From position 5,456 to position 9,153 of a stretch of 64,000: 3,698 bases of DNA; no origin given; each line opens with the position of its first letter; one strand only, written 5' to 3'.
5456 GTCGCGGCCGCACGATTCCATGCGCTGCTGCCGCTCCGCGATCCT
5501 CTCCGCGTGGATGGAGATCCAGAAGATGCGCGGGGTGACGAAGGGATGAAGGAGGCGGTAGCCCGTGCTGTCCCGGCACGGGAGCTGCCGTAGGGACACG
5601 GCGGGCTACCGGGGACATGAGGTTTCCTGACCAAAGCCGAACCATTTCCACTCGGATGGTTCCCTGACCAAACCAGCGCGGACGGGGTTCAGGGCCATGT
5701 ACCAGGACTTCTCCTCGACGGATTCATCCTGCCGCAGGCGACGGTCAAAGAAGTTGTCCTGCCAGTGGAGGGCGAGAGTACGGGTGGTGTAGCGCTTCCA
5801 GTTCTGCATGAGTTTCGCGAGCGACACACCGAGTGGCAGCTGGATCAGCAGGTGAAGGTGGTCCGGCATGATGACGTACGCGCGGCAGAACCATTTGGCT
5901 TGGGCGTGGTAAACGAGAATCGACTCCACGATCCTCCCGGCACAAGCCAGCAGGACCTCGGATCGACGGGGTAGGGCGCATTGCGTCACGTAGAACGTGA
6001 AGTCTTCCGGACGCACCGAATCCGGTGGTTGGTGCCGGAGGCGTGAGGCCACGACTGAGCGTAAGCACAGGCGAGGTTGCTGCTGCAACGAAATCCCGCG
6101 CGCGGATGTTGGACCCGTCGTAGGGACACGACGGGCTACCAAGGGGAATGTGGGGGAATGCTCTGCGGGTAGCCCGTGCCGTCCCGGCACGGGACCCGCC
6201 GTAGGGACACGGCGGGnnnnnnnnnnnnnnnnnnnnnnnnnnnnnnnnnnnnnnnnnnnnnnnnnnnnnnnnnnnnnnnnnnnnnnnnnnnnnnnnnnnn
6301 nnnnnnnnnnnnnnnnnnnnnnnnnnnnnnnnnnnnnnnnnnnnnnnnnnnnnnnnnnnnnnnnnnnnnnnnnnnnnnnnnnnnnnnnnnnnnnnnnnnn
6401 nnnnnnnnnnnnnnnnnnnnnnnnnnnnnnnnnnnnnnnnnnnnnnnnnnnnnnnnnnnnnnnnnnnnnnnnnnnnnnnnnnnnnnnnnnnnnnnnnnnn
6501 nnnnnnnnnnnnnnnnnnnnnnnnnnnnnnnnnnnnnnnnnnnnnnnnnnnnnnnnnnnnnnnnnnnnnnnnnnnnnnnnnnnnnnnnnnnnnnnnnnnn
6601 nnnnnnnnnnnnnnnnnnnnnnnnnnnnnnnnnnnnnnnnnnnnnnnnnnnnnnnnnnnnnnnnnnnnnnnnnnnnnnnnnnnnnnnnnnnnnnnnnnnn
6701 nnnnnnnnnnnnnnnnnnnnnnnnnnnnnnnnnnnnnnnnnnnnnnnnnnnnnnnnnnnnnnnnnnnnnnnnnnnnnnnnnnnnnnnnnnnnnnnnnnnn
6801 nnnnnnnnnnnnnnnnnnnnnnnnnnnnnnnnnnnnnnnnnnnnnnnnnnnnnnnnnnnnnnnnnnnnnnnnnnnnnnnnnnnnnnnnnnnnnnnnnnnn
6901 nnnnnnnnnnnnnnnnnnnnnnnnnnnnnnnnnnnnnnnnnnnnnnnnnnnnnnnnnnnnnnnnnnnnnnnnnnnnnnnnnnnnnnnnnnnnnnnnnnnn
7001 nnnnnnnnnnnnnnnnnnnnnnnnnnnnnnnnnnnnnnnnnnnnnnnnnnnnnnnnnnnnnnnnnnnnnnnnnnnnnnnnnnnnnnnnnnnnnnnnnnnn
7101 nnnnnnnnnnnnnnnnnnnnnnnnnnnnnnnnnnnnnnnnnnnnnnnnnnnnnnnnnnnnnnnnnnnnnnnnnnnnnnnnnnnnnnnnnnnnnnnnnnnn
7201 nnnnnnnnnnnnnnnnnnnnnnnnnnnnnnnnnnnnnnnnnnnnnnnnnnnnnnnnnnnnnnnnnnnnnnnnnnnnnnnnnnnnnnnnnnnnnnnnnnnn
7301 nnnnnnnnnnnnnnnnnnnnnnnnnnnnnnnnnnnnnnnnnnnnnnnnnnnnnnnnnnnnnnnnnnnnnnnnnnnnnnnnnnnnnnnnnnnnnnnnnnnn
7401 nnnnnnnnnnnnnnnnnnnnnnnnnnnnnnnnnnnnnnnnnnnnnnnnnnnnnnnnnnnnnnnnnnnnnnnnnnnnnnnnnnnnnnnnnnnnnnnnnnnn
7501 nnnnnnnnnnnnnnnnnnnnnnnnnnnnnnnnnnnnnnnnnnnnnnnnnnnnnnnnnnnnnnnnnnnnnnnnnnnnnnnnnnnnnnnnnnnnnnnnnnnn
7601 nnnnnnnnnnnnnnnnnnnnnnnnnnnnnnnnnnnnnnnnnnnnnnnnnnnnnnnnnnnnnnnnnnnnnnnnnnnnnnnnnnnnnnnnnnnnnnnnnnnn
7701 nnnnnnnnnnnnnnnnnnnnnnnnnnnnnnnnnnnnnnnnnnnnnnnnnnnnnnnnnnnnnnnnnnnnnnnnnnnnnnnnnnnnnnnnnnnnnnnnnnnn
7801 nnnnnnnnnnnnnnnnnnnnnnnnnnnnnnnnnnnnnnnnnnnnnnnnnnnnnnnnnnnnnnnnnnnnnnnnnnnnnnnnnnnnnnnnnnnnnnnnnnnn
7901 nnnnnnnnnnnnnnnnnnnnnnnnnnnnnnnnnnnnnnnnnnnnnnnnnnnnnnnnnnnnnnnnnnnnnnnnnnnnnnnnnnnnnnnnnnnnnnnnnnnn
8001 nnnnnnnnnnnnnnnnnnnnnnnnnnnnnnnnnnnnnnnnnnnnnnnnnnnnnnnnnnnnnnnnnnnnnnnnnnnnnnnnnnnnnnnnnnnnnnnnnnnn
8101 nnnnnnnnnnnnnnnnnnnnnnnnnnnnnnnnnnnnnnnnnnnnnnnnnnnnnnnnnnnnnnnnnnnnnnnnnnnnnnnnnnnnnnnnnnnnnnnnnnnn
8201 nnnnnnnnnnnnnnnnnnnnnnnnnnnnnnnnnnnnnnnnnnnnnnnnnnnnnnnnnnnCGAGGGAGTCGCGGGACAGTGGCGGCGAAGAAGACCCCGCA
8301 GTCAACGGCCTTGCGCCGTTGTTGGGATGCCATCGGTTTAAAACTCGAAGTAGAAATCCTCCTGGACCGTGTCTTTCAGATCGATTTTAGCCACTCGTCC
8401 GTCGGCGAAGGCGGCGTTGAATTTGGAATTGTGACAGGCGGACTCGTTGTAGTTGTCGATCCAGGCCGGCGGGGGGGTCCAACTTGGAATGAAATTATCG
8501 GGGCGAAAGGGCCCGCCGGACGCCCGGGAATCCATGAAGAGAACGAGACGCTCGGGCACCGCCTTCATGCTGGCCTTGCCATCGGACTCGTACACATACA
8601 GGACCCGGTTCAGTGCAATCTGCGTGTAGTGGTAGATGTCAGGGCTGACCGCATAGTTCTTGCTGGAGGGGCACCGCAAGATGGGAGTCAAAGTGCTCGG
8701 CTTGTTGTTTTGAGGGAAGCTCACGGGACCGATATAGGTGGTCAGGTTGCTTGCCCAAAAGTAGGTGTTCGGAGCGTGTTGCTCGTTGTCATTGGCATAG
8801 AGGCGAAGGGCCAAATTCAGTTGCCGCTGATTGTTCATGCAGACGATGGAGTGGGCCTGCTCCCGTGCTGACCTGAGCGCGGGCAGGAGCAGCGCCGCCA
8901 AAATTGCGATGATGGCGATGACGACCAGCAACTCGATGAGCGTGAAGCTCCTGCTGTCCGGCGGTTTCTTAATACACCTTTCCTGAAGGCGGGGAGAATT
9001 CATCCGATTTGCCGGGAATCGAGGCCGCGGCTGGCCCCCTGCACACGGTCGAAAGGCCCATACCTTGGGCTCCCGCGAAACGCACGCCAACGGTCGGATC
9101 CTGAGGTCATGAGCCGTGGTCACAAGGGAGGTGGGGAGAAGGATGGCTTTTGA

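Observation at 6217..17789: Recurring gene pair: prepilin-like H-X9-DG protein followed by secreted beta-propeller paralog, once coupled to a PEP-CTERM protein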

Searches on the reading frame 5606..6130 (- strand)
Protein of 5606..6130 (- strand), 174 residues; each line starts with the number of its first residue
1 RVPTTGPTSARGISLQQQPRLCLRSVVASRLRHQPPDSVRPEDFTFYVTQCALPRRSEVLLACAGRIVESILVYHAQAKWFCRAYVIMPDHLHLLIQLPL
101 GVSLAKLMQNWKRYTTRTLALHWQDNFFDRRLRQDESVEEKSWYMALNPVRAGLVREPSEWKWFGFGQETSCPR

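Call 100: search_protein_families(library=pfam, proteins=[window:5606-6130:-], max_evalue=0.001)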
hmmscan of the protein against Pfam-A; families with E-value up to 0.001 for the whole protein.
window:5606-6130:- (174 aa): 1 family
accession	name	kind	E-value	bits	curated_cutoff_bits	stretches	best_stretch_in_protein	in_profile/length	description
PF01797.21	Y1_Tnp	-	2.1e-07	31.5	23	1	63-123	24-84/121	Transposase IS200 like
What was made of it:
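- An IS200/RayT-like gene lies beside propA (call 100).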

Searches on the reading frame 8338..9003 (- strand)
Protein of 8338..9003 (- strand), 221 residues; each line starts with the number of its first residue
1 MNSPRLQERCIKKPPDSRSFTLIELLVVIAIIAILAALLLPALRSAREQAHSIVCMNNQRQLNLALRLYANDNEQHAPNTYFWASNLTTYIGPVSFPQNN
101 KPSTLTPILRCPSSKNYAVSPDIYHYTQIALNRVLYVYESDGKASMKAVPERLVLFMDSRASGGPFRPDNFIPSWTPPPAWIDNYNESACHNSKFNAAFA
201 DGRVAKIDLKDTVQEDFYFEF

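Call 9: search_protein_families(library=pfam, proteins=[window:8338-9003:-], max_evalue=0.1)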
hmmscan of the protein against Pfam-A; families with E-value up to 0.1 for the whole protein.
window:8338-9003:- (221 aa): 2 families
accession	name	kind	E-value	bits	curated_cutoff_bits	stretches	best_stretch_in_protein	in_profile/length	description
PF07963.17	N_methyl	-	4e-08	33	21.2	1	17-40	4-27/27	Prokaryotic N-terminal methylation motif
PF07596.16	SBP_bac_10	-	0.0045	17.5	23.3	1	44-80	1-36/268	Protein of unknown function (DUF1559)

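Call 10: search_protein_families(library=ncbifam, proteins=[window:8338-9003:-], max_evalue=0.1)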
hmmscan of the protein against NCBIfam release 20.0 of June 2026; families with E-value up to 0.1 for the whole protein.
window:8338-9003:- (221 aa): 15 families
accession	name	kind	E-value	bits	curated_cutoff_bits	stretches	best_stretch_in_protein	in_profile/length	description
TIGR01710.1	typeII_sec_gspG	equivalog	4e-09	36.6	88.85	1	18-76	1-59/134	type II secretion system major pseudopilin GspG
NF040999.1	pilin_ComGC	equivalog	1.2e-06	28.6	75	1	18-75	2-59/84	competence type IV pilus major pilin ComGC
NF007862.0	PRK10574.1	equivalog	2.2e-06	27.9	138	1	18-45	5-32/145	prepilin peptidase-dependent pilin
TIGR01708.2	typeII_sec_gspH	equivalog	4.7e-06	26.7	80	1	18-50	2-34/169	type II secretion system minor pseudopilin GspH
NF041775.1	typeIV_PilA_Myxo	equivalog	4.8e-06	26.7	400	1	14-44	7-37/214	type IV pilin protein PilA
NF041013.1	T4P_ComGE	equivalog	1.3e-05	25.1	49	1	19-53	5-40/83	competence type IV pilus minor pilin ComGE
TIGR02596.1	TIGR02596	subfamily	8.5e-05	22.7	70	1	20-46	1-27/196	Verru_Chthon cassette protein D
TIGR02532.1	IV_pilin_GFxxxE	domain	0.00011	21.9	16.3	1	20-40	4-24/24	prepilin-type N-terminal cleavage/methylation domain-containing protein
TIGR01707.1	gspI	equivalog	0.0017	18.8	44.35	1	20-58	2-37/101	type II secretion system minor pseudopilin GspI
NF041002.1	pilin_ComGF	equivalog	0.0076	16.5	80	1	18-52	2-36/139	competence type IV pilus minor pilin ComGF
NF007800.0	PRK10506.1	equivalog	0.0078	16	158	1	17-68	8-59/163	prepilin peptidase-dependent protein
NF040982.1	ComGD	equivalog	0.0095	16.3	70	1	18-50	2-34/139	competence type IV pilus minor pilin ComGD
TIGR01711.1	gspJ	equivalog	0.0097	15.7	64.85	1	19-72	2-56/192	type II secretion system minor pseudopilin GspJ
NF047828.1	T3SSXpsI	equivalog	0.0098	15.9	150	1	18-51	2-35/132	type II secretion system protein XpsI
TIGR04294.2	pre_pil_HX9DG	domain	0.089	12.7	19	0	191-205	5-19/22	H-X9-DG-CTERM domain-containing protein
